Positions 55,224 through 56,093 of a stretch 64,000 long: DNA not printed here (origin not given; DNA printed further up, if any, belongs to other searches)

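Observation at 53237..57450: Three tandem DNPH1/Rcl-like + ribbon-helix-helix fusion paralogs, each followed by a different partner gene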

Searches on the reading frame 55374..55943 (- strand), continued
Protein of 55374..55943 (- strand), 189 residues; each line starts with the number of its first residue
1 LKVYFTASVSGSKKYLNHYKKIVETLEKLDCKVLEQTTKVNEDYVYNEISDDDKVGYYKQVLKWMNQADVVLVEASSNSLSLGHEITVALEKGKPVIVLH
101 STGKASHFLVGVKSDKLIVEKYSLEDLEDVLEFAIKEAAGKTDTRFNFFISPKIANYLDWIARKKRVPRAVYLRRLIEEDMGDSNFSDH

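Call 22: fold_search(model_id=the predicted structure, library=pdb)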
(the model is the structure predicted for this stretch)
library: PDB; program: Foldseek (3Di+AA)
matches with E <= 10: 1576; with E <= 0.001: 116
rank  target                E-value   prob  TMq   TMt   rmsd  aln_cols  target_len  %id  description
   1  9ia6_A                3.5e-08  1.00  0.57  0.82   4.2       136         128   24  Crystal structure of DNPH1 bound by compound 3. (released 2025-11-12)
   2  9i57_B                7.3e-08  1.00  0.60  0.80   2.9       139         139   26  Crystal structure of DNPH1 bound by compound 39. (released 2025-11-12)
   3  9i6e_B                9.4e-08  1.00  0.59  0.81   3.1       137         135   24  Crystal structure of DNPH1 bound by compound 5. (released 2025-11-12)
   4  8rqd_A                1.2e-07  1.00  0.62  0.82   2.3       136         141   24  Crystal structure of human DNPH1 mutant-Y24F (released 2024-11-20)
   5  4kxl_C                3.5e-07  1.00  0.57  0.79   4.3       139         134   27  Crystal structure of DNPH1 (RCL) with 6-CYCLOPENTYL-AMP (released 2014-02-05)
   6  4kxl_B                3.7e-07  1.00  0.57  0.84   3.2       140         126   26  Crystal structure of DNPH1 (RCL) with 6-CYCLOPENTYL-AMP (released 2014-02-05)
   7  9i58_B                3.7e-07  1.00  0.57  0.80   4.0       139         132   25  Crystal structure of DNPH1 bound by compound 31. (released 2025-11-12)
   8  4p5d_C                4.2e-07  1.00  0.62  0.81   2.4       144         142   26  CRYSTAL STRUCTURE OF RAT DNPH1 (RCL) WITH 6-NAPHTHYL-PURINE-RIBOSIDE-MONOPHOSPHATE (released 2014-08-20)
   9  8rps_C                4.5e-07  1.00  0.56  0.79   3.1       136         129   23  Crystal structure of human DNPH1 mutant- D80N bound to 5hmdUMP (released 2024-11-20)
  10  9i9q_D                4.8e-07  1.00  0.57  0.79   3.9       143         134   24  Crystal structure of DNPH1 bound by compound 2. (released 2025-11-12)
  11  9s0o_A                4.8e-07  1.00  0.56  0.76   4.9       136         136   26  Crystal structure of DNPH1 bound by compound 6 (released 2025-12-24)
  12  4fyi_D                5.8e-07  1.00  0.57  0.83   3.6       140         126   27  Crystal structure of rcl with 6-cyclopentyl-AMP (released 2013-01-02)
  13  9da5_A                6.1e-07  1.00  0.56  0.84   3.1       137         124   23  Crystal structure of human DNPH1 bound to inhibitor 2c (released 2025-02-05)
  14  9i9q_A                6.1e-07  1.00  0.57  0.79   2.9       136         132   26  Crystal structure of DNPH1 bound by compound 2. (released 2025-11-12)
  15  4kxm_C                6.5e-07  1.00  0.57  0.80   3.7       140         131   27  Crystal structure of DNPH1 (RCL) WITH N6-ISOPENTENYL-AMP (released 2014-02-05)
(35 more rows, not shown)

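Call 28: search_protein_families(library=padloc, proteins=[window:55374-55943:-], max_evalue=0.01)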
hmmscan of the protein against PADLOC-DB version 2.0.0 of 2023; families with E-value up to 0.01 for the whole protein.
window:55374-55943:- (189 aa): 0 families

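Call 29: search_protein_families(library=pfam, proteins=[L020:6059-6943:+, L011:734-1579:+, L003:5211-5999:+, L077:719-1228:+, L033:5786-6940:+, L070:3785-4771:-, L044:5-907:+, L081:5892-6104:+, L050:7895-8398:+, L060:8140-8745:+], max_evalue=0.001)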
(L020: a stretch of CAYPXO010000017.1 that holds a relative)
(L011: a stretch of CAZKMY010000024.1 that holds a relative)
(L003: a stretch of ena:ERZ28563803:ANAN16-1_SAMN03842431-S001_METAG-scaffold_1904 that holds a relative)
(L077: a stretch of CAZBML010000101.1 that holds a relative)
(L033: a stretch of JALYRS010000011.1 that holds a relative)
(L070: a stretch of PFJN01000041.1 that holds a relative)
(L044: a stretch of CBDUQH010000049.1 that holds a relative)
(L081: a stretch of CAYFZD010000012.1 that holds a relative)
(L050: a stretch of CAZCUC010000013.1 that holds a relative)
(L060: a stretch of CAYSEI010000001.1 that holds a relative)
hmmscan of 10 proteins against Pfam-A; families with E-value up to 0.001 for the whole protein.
L020:6059-6943:+ (294 aa): 3 families
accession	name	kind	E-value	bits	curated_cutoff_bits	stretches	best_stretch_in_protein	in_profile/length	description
PF04055.27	Radical_SAM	-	1.5e-23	84.3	29.5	1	22-173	3-164/166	Radical SAM superfamily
PF13353.11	Fer4_12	-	2.5e-07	31.5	22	1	25-123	14-119/137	4Fe-4S single cluster domain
PF13186.11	SPASM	-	7.9e-05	23.3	21.5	1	239-283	4-52/67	Iron-sulfur cluster-binding domain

L011:734-1579:+ (281 aa): 12 families
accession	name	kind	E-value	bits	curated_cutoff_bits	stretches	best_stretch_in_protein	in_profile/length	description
PF08241.18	Methyltransf_11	-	3.2e-25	89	21.2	1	84-178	1-95/95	Methyltransferase domain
PF13649.12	Methyltransf_25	-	9.1e-25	87.6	27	1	83-174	1-97/97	Methyltransferase domain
PF13847.12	Methyltransf_31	-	1.2e-18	67.6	27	1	79-182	3-113/145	Methyltransferase domain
PF08242.18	Methyltransf_12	-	1.7e-14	54.8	30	1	84-176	1-98/98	Methyltransferase domain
PF13489.12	Methyltransf_23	-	2.7e-13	50.4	27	1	78-192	21-131/164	Methyltransferase domain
PF01209.24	Ubie_methyltran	-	1.2e-12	48.1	20.1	1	68-181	35-154/233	ubiE/COQ5 methyltransferase family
PF02353.26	CMAS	-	3e-11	43.6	27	1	81-179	64-165/273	Mycolic acid cyclopropane synthetase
PF08003.17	Methyltransf_9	-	6.6e-06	25.7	23.8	1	67-178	103-217/315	Protein of unknown function (DUF1698)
PF05148.21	Methyltransf_8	-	2.8e-05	24.5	27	1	80-179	73-157/219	Hypothetical methyltransferase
PF05175.20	MTS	-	5.1e-05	23.4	23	1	78-147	30-104/170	Methyltransferase small domain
PF01728.25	FtsJ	-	0.00018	22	24.1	1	79-176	21-135/181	FtsJ-like methyltransferase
PF06325.19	PrmA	-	0.00029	20.9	22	1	79-178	161-258/296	Ribosomal protein L11 methyltransferase (PrmA)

L003:5211-5999:+ (262 aa): 3 families
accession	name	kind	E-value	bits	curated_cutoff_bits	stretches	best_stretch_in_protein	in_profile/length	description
PF08241.18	Methyltransf_11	-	4.7e-13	50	21.2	1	99-187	1-90/95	Methyltransferase domain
PF13649.12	Methyltransf_25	-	1.6e-10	42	27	1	98-187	1-96/97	Methyltransferase domain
PF13489.12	Methyltransf_23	-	1.1e-08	35.4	27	1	85-237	13-163/164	Methyltransferase domain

L077:719-1228:+ (169 aa): 5 families
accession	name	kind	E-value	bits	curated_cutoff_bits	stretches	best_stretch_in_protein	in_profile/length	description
PF13671.12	AAA_33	-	9.3e-07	29.7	27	1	4-131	3-131/143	AAA domain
PF13238.12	AAA_18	-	1.3e-06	29.4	29.4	1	5-124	3-115/128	AAA domain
PF01202.28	SKI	-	1.1e-05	26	22.1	1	9-120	1-105/159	Shikimate kinase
PF00004.35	AAA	-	2.1e-05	25.4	21.2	1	4-33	2-31/131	ATPase family associated with various cellular activities (AAA)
PF13207.12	AAA_17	-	0.00068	20.4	27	0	6-123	1-126/136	AAA domain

L033:5786-6940:+ (384 aa): 2 families
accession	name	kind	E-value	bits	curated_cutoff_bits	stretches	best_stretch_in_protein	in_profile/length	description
PF13649.12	Methyltransf_25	-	8e-06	26.9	27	0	232-276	46-88/97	Methyltransferase domain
PF08241.18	Methyltransf_11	-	2.3e-05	25.4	21.2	0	231-287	43-93/95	Methyltransferase domain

L070:3785-4771:- (328 aa): 1 family
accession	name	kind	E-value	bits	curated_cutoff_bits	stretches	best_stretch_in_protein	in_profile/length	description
PF13489.12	Methyltransf_23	-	3.8e-05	23.9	27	1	127-292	23-161/164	Methyltransferase domain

L044:5-907:+ (300 aa): 1 family
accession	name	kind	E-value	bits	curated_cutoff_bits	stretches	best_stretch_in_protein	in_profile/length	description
PF00294.29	PfkB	-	2.3e-34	119.5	25.8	1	22-279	26-298/302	pfkB family carbohydrate kinase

L081:5892-6104:+ (70 aa): 0 families

L050:7895-8398:+ (167 aa): 0 families

L060:8140-8745:+ (201 aa): 0 families

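Call 30: search_protein_families(library=pfam, proteins=[L028:1822-2631:+, L033:8412-9422:+, L024:10033-10629:+, L054:10134-10970:+, L042:4042-4650:-, L068:8251-9474:+, L021:9475-10251:+, L027:11234-12328:+, L012:1849-4965:+, L074:10548-11267:+], max_evalue=0.001)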
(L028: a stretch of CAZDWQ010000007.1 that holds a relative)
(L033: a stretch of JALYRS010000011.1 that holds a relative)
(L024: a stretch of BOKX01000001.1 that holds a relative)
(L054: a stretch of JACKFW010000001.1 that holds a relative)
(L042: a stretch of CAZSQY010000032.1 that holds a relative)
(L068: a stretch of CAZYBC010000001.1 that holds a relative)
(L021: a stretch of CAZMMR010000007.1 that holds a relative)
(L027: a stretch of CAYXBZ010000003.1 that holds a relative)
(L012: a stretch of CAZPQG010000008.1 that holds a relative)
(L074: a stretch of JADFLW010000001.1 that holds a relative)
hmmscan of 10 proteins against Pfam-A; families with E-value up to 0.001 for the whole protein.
L028:1822-2631:+ (269 aa): 0 families

L033:8412-9422:+ (336 aa): 3 families
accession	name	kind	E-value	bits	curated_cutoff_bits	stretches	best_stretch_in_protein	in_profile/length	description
PF11104.14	PilM_2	-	6.4e-38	131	27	1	6-333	2-338/340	Type IV pilus assembly protein PilM;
PF14450.12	FtsA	-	1e-10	42.5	31.8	1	181-327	2-125/127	Cell division protein FtsA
PF25216.1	Volactin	-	3.5e-05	23.9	35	1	147-292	138-284/321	Volactin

L024:10033-10629:+ (198 aa): 0 families

L054:10134-10970:+ (278 aa): 2 families
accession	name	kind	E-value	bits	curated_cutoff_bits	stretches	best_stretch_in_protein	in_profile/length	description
PF04350.18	PilO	-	7.7e-08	33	22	1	68-216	19-140/145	Pilus assembly protein, PilO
PF10741.14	T2SSM_b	-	2.2e-07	31.2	21.7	1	146-215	37-106/111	Type II secretion system (T2SS), protein M subtype b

L042:4042-4650:- (202 aa): 1 family
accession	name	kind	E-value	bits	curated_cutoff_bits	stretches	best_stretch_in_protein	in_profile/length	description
PF00908.23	dTDP_sugar_isom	-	2.1e-34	119.1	27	1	22-197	1-167/168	dTDP-4-dehydrorhamnose 3,5-epimerase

L068:8251-9474:+ (407 aa): 1 family
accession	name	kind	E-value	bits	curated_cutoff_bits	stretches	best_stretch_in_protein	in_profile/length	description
PF02073.20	Peptidase_M29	-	9.9e-100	334.6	27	1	15-405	3-406/406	Thermophilic metalloprotease (M29)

L021:9475-10251:+ (258 aa): 1 family
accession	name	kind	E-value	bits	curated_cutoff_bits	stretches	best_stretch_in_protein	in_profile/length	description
PF00557.29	Peptidase_M24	-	1.5e-34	120.1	23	1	13-241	4-207/208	Metallopeptidase family M24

L027:11234-12328:+ (364 aa): 5 families
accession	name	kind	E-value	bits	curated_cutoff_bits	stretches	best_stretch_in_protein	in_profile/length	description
PF04539.22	Sigma70_r3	-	2.1e-25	89.1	25.3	1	209-285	1-76/78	Sigma-70 region 3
PF04542.20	Sigma70_r2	-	2.9e-22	78.7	24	1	130-200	1-71/71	Sigma-70 region 2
PF04545.22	Sigma70_r4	-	2.5e-19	69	24.1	1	299-352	1-50/50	Sigma-70, region 4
PF00140.25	Sigma70_r1_2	-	9.5e-17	61.1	22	1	92-122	1-31/34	Sigma-70 factor, region 1.2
PF03979.19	Sigma70_r1_1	-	7.1e-06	26.3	22.5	1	12-73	4-65/81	Sigma-70 factor, region 1.1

L012:1849-4965:+ (1038 aa): 10 families
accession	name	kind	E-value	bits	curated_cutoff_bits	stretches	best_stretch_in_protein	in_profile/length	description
PF00580.27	UvrD-helicase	-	4.8e-69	233.5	23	1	14-311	1-270/271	UvrD/REP helicase N-terminal domain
PF13361.12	UvrD_C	-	2.3e-34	119.8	25.6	1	317-708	1-348/350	UvrD-like helicase C-terminal domain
PF12705.13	PDDEXK_1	-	1.7e-21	77.7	22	1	776-1027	1-227/247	PD-(D/E)XK nuclease superfamily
PF13245.12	AAA_19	-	2.5e-20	73.4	25.1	1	18-296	1-133/134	AAA domain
PF13538.12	UvrD_C_2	-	4.4e-11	42.9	27.4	1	632-652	2-22/52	UvrD-like helicase C-terminal domain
PF13087.12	AAA_12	-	6.7e-08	32.8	27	1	313-436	14-131/195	AAA domain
PF13604.12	AAA_30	-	4e-07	30.4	27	0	13-77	1-65/191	AAA domain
PF13086.12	AAA_11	-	2e-06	28.2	27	1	13-223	1-183/257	AAA domain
PF01443.25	Viral_helicase1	-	2.6e-05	24.6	21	0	680-705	197-226/228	Viral superfamily 1 RNA helicase core domain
PF00270.35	DEAD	-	0.00083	19.6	26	0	15-90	1-77/167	DEAD/DEAH box helicase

L074:10548-11267:+ (239 aa): 1 family
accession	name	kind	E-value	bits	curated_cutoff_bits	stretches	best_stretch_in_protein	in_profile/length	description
PF02585.22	PIG-L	-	9.7e-29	100.9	28.2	1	17-144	1-128/129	GlcNAc-PI de-N-acetylase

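Call 35: search_protein_families(library=ncbifam, proteins=[L020:6059-6943:+, L008:1027-1992:+, L011:734-1579:+, L077:719-1228:+, L033:5786-6940:+, L074:5959-6987:+, L062:2245-3180:+, L050:5965-6987:+, L053:6046-6978:+, L074:7585-8328:+], max_evalue=0.001)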
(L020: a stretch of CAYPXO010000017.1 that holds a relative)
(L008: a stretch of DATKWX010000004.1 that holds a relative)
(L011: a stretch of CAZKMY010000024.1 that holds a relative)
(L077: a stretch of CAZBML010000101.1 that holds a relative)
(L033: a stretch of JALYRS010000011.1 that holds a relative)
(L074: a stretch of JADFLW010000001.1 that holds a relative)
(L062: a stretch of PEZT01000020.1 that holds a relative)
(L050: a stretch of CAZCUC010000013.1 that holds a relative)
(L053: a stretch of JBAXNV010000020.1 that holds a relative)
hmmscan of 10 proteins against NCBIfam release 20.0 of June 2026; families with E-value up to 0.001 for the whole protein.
L020:6059-6943:+ (294 aa): 55 families (the best 25 are shown)
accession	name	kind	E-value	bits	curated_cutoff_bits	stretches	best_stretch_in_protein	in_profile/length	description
NF038283.1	viperin_w_prok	equivalog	5.1e-50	170.2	180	1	17-288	3-280/281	viperin family antiviral radical SAM protein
TIGR04278.1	viperin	exception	3.6e-24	85.4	450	1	13-245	56-290/347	antiviral radical SAM protein viperin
TIGR04546.1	rSAM_ahbC_deAc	equivalog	7.1e-23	81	650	1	18-185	41-210/390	12,18-didecarboxysiroheme deacetylase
TIGR04347.1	pseudo_SAM_Halo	equivalog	7.8e-23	81.4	525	1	18-200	40-221/390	TIGR04347 family pseudo-SAM/SPASM protein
TIGR04545.1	rSAM_ahbD_hemeb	equivalog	9.3e-23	81.2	500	1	18-225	2-206/339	heme b synthase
TIGR04055.1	rSAM_NirJ2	equivalog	2.6e-22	79.8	500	1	18-275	2-274/326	putative heme d1 biosynthesis radical SAM protein NirJ2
TIGR04053.2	TIGR04053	equivalog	6.6e-22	78.2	395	1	14-193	6-191/366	TIGR04053 family radical SAM/SPASM domain-containing protein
TIGR04051.1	rSAM_NirJ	equivalog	3.8e-21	75.4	515.45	1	18-192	4-181/354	heme d1 biosynthesis radical SAM protein NirJ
TIGR04054.1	rSAM_NirJ1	equivalog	4.4e-21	74.9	650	1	18-196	38-215/387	putative heme d1 biosynthesis radical SAM protein NirJ1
NF045574.1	sacti_mat_StsB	exception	4.8e-21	75.1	625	1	18-215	98-293/466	StsB family radical SAM/SPASM domain sactipeptide maturase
TIGR04317.1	W_rSAM_matur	equivalog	5.8e-20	71.7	380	1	21-207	9-202/349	tungsten cofactor oxidoreductase radical SAM maturase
TIGR02666.1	moaA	equivalog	3.4e-19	69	284.05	1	22-194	16-198/336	GTP 3',8-cyclase MoaA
TIGR02109.1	PQQ_syn_pqqE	equivalog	1.7e-18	66.7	381.35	1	13-192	4-188/358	pyrroloquinoline quinone biosynthesis protein PqqE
TIGR02668.1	moaA_archaeal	equivalog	5.7e-18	64.9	325.25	1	20-197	14-195/303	GTP 3',8-cyclase MoaA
TIGR03962.1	mycofact_rSAM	equivalog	1.6e-17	63.7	265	1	12-175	8-173/339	mycofactocin radical SAM maturase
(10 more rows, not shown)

L008:1027-1992:+ (321 aa): 53 families (the best 25 are shown)
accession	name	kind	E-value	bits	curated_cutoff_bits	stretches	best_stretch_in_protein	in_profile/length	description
TIGR02668.1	moaA_archaeal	equivalog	3.3e-42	144.5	325.25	1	13-313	12-298/303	GTP 3',8-cyclase MoaA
NF001199.0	PRK00164.2-1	equivalog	3.8e-42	144.5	231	1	12-316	13-304/308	GTP 3',8-cyclase MoaA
TIGR02666.1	moaA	equivalog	1.5e-33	116.2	284.05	1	13-310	12-307/336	GTP 3',8-cyclase MoaA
TIGR04317.1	W_rSAM_matur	equivalog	8.1e-14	51.5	380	1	17-157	10-149/349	tungsten cofactor oxidoreductase radical SAM maturase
TIGR02495.1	NrdG2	equivalog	3e-13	49.5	131.15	1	18-175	23-178/193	anaerobic ribonucleoside-triphosphate reductase activating protein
TIGR02493.1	PFLA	equivalog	3.4e-13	49.5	231.75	1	13-198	16-205/235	pyruvate formate-lyase-activating protein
NF038283.1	viperin_w_prok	equivalog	8.2e-13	48.1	180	1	18-166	9-168/281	viperin family antiviral radical SAM protein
TIGR02494.1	PFLE_PFLC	subfamily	9.6e-11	41.5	174.35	1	62-204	127-268/293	glycyl-radical enzyme activating protein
TIGR02109.1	PQQ_syn_pqqE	equivalog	1e-10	41.1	381.35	1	15-179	11-171/358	pyrroloquinoline quinone biosynthesis protein PqqE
NF043069.1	T4HPD_activ_SAM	equivalog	1.8e-10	40.7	425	1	61-203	126-266/299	trans-4-hydroxy-L-proline dehydratase activase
TIGR04546.1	rSAM_ahbC_deAc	equivalog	2.8e-10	39.6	650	1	19-197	47-220/390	12,18-didecarboxysiroheme deacetylase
TIGR04003.1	rSAM_BssD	equivalog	5.5e-10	38.9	496.45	1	54-204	123-273/314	[benzylsuccinate synthase]-activating enzyme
NF050035.1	rSAM_WgK_link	exception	6.7e-10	38.5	650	1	13-157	11-154/367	radical SAM/SPASM peptide maturase WgkB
NF033717.2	HPDL_rSAM_activ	equivalog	2.8e-09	36.7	420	1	61-206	133-277/311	4-hydroxyphenylacetate decarboxylase activase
TIGR04055.1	rSAM_NirJ2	equivalog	2.9e-09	36.9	500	1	20-196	9-180/326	putative heme d1 biosynthesis radical SAM protein NirJ2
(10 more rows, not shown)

L011:734-1579:+ (281 aa): 50 families (the best 25 are shown)
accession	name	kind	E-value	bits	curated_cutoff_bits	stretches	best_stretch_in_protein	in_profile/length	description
NF043040.1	corrin_prot_MT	hypoth_equivalog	4.5e-21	75.3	180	1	79-179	41-148/216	corrinoid protein-associated methyltransferase CpaM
TIGR01934.1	MenG_MenH_UbiE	subfamily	6.8e-20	71.3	158.35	1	72-189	32-152/223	ubiquinone/menaquinone biosynthesis methyltransferase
NF045667.1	MTase_DVU1556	equivalog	2.4e-18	66.4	155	1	79-178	22-119/213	DVU_1556 family methyltransferase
NF001244.0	PRK00216.1-5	equivalog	2.8e-17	62.8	216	1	73-189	42-164/236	bifunctional demethylmenaquinone methyltransferase/2-methoxy-6-polyprenyl-1,4-benzoquinol methylase UbiE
TIGR02072.1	BioC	equivalog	3.2e-17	63.1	184.95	1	77-178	32-132/244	malonyl-ACP O-methyltransferase BioC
NF047649.1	MTase_UXPK_star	exception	3.6e-17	62.3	460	1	76-178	73-181/283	methyltransferase/UXPK-star double selenoprotein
NF041537.1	ArsM_AhpD_UU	exception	3.6e-17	62.2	510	1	77-178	73-180/345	arsenite methyltransferase/AhpD domain selenoprotein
NF008823.0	PRK11873.1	subfamily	3.3e-15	56.3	263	1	81-177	79-180/272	arsenite methyltransferase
NF001241.0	PRK00216.1-2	equivalog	4.2e-15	56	327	1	78-180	50-149/231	demethylmenaquinone methyltransferase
NF041536.1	ArsM_DUF2284_UU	exception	1.1e-14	53.7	575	1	76-179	72-181/459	arsenite methyltransferase/DUF2284 domain selenoprotein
NF007610.0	PRK10258.1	equivalog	2.3e-14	53.4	342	1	74-176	37-136/251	malonyl-ACP O-methyltransferase BioC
NF052510.1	methyltran_MpqE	exception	2.6e-13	49.9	335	1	74-181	41-154/234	methyl-plastoquinone biosynthesis methyltransferase MpqE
TIGR01983.1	UbiG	equivalog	1.6e-11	43.9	102.95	1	75-178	45-151/228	bifunctional 2-polyprenyl-6-hydroxyphenol methylase/3-demethylubiquinol 3-O-methyltransferase UbiG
NF001242.0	PRK00216.1-3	equivalog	1.9e-11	43.8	351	1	79-180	68-177/258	bifunctional demethylmenaquinone methyltransferase/2-methoxy-6-polyprenyl-1,4-benzoquinol methylase UbiE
NF040539.1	AST_met_ArsM_2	exception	2e-11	44.3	240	1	77-178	54-163/262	putative arsinothricin biosynthesis methyltransferase ArsM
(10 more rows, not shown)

L077:719-1228:+ (169 aa): 4 families
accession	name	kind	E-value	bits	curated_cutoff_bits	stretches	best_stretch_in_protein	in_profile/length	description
TIGR01313.1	therm_gnt_kin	subfamily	2.4e-06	27.4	113.75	1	3-152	1-144/164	gluconokinase, GntK/IdnK-type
NF002988.0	PRK03731.1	equivalog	0.00022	21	161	1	5-37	7-39/174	shikimate kinase AroL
NF040667.1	hom_kin_desulfo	exception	0.00025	20.9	197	1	4-34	4-34/163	homoserine kinase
NF010552.0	PRK13946.1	equivalog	0.00031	20.4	186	1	4-120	27-136/198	shikimate kinase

L033:5786-6940:+ (384 aa): 0 families

L074:5959-6987:+ (342 aa): 1 family
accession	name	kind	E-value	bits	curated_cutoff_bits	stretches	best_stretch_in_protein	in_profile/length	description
TIGR00095.1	TIGR00095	equivalog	7.2e-05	22.5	117.5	1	147-233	54-140/194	16S rRNA (guanine(966)-N(2))-methyltransferase RsmD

L062:2245-3180:+ (311 aa): 0 families

L050:5965-6987:+ (340 aa): 0 families

L053:6046-6978:+ (310 aa): 10 families
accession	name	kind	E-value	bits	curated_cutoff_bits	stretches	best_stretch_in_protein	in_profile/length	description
NF040938.1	KDG_KDGal_kin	equivalog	8.8e-12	44.7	400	1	147-268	164-280/305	bifunctional 2-dehydro-3-deoxygluconokinase/2-dehydro-3-deoxygalactonokinase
NF041164.1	NucKinThplmales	equivalog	2.4e-10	40.1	450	1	23-273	36-273/295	nucleoside kinase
TIGR04382.1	myo_inos_iolC_N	equivalog_domain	8e-10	38.5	300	1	157-279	181-297/309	5-dehydro-2-deoxygluconokinase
TIGR02152.1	D_ribokin_bact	equivalog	7.8e-09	35.3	299.65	1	159-272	170-281/298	ribokinase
NF049991.1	TagKinase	equivalog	6.8e-08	31.7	420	1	153-242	183-271/321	tagatose kinase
NF006957.1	PRK09434.1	equivalog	8.1e-06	25.6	450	1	149-254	162-265/302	fructokinase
TIGR02198.1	rfaE_dom_I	equivalog_domain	2.3e-05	23.7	345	0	191-269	220-299/315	D-glycero-beta-D-manno-heptose-7-phosphate kinase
NF041320.1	pfkB_Halo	equivalog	2.6e-05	23.8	400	1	39-273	51-278/302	1-phosphofructokinase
NF053626.1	RibKinHalex1628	equivalog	0.00014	21.5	330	1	157-263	169-264/293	ATP-dependent ribose-1-phosphate kinase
TIGR03168.1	1-PFK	subfamily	0.00027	20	216.4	0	185-271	201-281/305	hexose kinase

L074:7585-8328:+ (247 aa): 1 family
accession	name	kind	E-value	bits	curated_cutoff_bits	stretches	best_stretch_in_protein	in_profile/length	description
NF003296.0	PRK04296.1-1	equivalog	5.5e-13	49.4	183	1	55-245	6-189/195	thymidine kinase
